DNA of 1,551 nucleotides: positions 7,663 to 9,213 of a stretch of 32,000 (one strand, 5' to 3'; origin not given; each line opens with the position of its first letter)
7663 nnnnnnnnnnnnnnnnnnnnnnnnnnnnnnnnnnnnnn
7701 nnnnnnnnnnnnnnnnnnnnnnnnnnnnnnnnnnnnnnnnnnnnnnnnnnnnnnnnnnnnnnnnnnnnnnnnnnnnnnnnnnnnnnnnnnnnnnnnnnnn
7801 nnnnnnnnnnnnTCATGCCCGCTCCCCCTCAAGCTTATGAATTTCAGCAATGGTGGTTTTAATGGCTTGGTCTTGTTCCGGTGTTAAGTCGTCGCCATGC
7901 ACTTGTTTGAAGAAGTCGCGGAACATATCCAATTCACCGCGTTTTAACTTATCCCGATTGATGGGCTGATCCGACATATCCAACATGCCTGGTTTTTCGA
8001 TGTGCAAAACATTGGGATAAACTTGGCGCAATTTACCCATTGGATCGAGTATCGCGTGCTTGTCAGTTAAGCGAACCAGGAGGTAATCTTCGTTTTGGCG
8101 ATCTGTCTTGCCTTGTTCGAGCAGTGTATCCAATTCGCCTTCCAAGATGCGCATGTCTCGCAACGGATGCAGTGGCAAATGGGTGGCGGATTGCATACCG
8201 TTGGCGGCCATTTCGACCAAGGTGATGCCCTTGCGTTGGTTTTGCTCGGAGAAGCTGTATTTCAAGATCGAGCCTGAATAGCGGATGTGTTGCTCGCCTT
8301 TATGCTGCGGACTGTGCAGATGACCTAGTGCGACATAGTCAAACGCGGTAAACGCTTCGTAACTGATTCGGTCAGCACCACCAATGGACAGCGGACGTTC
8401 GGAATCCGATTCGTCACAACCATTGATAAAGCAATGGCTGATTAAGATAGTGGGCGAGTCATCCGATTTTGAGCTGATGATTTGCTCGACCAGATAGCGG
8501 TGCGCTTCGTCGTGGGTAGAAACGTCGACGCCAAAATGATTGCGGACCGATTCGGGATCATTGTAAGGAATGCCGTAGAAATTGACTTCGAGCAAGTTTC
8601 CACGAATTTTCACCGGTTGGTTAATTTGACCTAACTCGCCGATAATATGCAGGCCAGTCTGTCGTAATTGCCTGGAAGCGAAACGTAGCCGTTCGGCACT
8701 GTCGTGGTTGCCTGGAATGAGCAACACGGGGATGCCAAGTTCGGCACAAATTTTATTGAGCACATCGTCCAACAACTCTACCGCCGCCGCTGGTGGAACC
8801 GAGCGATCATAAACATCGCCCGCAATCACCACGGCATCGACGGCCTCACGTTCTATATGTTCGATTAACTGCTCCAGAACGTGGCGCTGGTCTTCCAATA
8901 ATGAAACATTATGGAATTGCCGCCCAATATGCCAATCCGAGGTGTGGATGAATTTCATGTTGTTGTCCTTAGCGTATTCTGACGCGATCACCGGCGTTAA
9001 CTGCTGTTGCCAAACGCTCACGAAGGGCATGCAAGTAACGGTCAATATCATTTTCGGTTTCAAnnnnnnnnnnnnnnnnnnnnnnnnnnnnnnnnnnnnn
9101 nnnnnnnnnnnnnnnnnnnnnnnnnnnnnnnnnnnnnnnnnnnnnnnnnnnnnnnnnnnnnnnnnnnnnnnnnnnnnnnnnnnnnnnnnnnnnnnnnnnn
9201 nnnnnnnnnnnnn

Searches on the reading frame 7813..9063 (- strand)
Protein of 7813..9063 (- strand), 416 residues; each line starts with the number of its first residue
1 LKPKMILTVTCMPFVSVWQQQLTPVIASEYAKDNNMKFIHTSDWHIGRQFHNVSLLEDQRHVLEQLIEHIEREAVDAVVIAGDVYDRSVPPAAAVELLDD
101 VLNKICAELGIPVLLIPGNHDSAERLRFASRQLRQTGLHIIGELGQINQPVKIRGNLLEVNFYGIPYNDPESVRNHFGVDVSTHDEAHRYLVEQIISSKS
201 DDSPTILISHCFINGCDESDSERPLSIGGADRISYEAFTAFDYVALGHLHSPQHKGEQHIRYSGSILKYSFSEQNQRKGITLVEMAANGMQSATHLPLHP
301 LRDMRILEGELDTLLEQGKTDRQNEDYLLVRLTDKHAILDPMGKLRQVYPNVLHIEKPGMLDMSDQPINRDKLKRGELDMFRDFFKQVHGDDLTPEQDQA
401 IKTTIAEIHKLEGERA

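Call 8: search_protein_families(library=pfam, proteins=[window:7813-9063:-], max_evalue=0.01)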
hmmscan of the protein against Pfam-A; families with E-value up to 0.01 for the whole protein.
window:7813-9063:- (416 aa): 4 families
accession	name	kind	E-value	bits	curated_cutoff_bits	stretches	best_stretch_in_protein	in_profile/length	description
PF00149.33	Metallophos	-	4.1e-19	70.2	21.5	1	36-252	1-191/191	Calcineurin-like phosphoesterase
PF12320.13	SbcD_C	-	1.1e-16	61.5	24.4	1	300-388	1-93/94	Type 5 capsule protein repressor C-terminal domain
PF12850.12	Metallophos_2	-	2e-08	34.8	27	1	36-257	1-124/154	Calcineurin-like phosphoesterase superfamily domain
PF14582.11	Metallophos_3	-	0.00029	20.7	28.2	0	53-123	11-102/259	Metallophosphoesterase, calcineurin superfamily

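Call 9: search_protein_families(library=padloc, proteins=[window:7813-9063:-], max_evalue=0.01)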
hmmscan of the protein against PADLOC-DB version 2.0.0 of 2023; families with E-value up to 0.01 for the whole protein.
window:7813-9063:- (416 aa): 3 families
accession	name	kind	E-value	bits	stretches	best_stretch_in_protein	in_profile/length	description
PDLC00736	Effector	-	3.6e-06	24.2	1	36-125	3-89/561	Endonuclease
PDLC05051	PDC-S60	-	7.4e-06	22.3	1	36-122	1-89/1027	-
PDLC04908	PDC-S10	-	0.00029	18.2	1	68-253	23-185/223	-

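Call 68: search_protein_families(library=ncbifam, proteins=[window:7813-8958:-], max_evalue=0.001)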
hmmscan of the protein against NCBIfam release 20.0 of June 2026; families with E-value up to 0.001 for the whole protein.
window:7813-8958:- (381 aa): 10 families
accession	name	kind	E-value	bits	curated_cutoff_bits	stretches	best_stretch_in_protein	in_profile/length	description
NF041753.2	sbcd_Staph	equivalog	3.8e-92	309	480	1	1-375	1-372/375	exonuclease subunit SbcD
TIGR00619.1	sbcd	subfamily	6.4e-60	203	77.65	1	1-243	1-251/252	exonuclease subunit SbcD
NF041754.1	sbcd_Bac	equivalog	1.3e-48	166.2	750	1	1-361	1-372/390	exonuclease subunit SbcD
NF008206.2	PRK10966.1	equivalog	1.8e-47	162.3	450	2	163-288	178-304/380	exonuclease subunit SbcD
NF041031.1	Mre11_Sulfo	equivalog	1.1e-16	61.1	500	1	3-249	2-231/374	DNA double-strand break repair protein Mre11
NF041030.1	Mre11_Halo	equivalog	1.3e-16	60.8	550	1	2-253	3-222/361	DNA double-strand break repair protein Mre11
NF041029.1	Mre11_Pyroc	equivalog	4e-14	52.3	600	1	1-242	1-244/438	DNA double-strand break repair protein Mre11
TIGR04123.1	P_estr_lig_assc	hypoth_equivalog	0.00017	21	150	1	7-90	27-112/207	ligase-associated DNA damage response endonuclease PdeM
NF053862.1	DS9_1_antiphage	equivalog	0.00036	19.5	420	1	3-86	196-288/486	anti-phage phosphoesterase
TIGR03729.1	acc_ester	subfamily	0.00062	19.2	148.25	0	23-90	16-76/239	putative phosphoesterase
